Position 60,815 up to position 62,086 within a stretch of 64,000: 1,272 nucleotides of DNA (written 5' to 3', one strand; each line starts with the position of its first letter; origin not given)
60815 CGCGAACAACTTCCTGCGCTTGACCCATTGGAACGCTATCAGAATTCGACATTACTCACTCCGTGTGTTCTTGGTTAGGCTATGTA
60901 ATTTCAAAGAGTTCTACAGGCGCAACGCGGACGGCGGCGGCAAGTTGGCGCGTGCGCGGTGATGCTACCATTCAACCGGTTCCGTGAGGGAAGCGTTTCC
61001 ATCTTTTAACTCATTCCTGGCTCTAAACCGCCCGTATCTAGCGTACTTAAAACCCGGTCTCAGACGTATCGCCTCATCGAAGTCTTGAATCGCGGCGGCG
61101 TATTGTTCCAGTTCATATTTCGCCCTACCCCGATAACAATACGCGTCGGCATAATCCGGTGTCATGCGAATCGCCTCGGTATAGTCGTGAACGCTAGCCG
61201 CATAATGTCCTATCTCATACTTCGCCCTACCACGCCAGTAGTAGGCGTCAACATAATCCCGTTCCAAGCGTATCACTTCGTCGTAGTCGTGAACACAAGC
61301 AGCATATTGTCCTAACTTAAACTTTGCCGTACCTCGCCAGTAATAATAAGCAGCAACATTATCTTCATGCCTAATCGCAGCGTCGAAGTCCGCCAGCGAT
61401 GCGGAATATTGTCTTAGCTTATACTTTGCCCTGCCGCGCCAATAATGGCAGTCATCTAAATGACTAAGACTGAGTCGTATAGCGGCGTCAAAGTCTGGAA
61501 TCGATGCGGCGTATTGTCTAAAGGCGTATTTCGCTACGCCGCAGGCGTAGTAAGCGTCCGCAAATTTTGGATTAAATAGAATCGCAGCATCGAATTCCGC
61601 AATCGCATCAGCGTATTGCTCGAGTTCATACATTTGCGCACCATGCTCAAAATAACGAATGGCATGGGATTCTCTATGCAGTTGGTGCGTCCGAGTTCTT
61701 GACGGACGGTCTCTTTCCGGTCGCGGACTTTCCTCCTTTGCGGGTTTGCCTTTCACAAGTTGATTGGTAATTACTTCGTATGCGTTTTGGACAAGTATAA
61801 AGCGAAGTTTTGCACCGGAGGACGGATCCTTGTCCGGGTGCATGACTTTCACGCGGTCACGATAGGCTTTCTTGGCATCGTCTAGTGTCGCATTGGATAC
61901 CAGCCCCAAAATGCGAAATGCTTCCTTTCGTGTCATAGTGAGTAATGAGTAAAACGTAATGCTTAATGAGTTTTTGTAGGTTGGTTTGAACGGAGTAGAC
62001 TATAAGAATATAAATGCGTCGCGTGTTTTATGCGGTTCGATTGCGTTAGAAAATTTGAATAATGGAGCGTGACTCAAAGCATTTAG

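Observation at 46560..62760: Dense family of MITE-like repeats (TIR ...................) punctuating the T9SS cargo gene cluster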

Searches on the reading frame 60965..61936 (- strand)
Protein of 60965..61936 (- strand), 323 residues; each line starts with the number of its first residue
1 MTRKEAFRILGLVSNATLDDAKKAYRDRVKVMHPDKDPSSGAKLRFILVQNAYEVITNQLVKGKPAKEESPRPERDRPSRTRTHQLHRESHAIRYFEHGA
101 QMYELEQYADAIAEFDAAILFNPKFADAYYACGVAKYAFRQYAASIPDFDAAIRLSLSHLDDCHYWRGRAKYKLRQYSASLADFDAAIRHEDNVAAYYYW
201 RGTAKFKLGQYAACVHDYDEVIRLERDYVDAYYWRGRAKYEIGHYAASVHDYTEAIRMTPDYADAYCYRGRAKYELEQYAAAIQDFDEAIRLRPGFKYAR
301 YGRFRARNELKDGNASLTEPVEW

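Call 15: search_protein_families(library=pfam, proteins=[window:60965-61936:-])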
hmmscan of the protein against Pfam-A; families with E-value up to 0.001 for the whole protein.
window:60965-61936:- (323 aa): 11 families
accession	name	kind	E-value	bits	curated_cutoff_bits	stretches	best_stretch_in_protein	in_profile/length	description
PF13414.12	TPR_11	-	1.2e-23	82.9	26.8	3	236-275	1-40/42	TPR repeat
PF07719.23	TPR_2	-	4.8e-22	76.6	27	2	263-295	1-33/34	Tetratricopeptide repeat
PF00515.34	TPR_1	-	1.1e-21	76.1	27.8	2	263-296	1-34/34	Tetratricopeptide repeat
PF13432.12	TPR_16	-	5.6e-16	59.1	32.7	1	235-295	3-63/65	Tetratricopeptide repeat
PF13181.12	TPR_8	-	2.1e-14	52.8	25.7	0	263-294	1-32/34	Tetratricopeptide repeat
PF13431.12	TPR_17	-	8.9e-13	47.9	24.4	1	252-284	2-34/34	Tetratricopeptide repeat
PF13371.12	TPR_9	-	1.8e-12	47.6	35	0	214-265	14-65/73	Tetratricopeptide repeat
PF00226.36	DnaJ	-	7.1e-11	42.5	27.8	1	7-58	3-55/63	DnaJ domain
PF13428.12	TPR_14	-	4.8e-05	24.1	23.5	0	230-271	2-43/44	Tetratricopeptide repeat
PF14559.12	TPR_19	-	6.8e-05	23.6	25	0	104-144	3-43/68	Tetratricopeptide repeat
PF03704.23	BTAD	-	0.00018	22.3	22.1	1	179-291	15-124/146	Bacterial transcriptional activator domain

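Call 38: find_encoding_contigs(protein=window:60965-61936:-, flank=10000, max_places=6)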
Protein window:60965-61936:- (323 aa): no gene with exactly this product is on record in the collection.
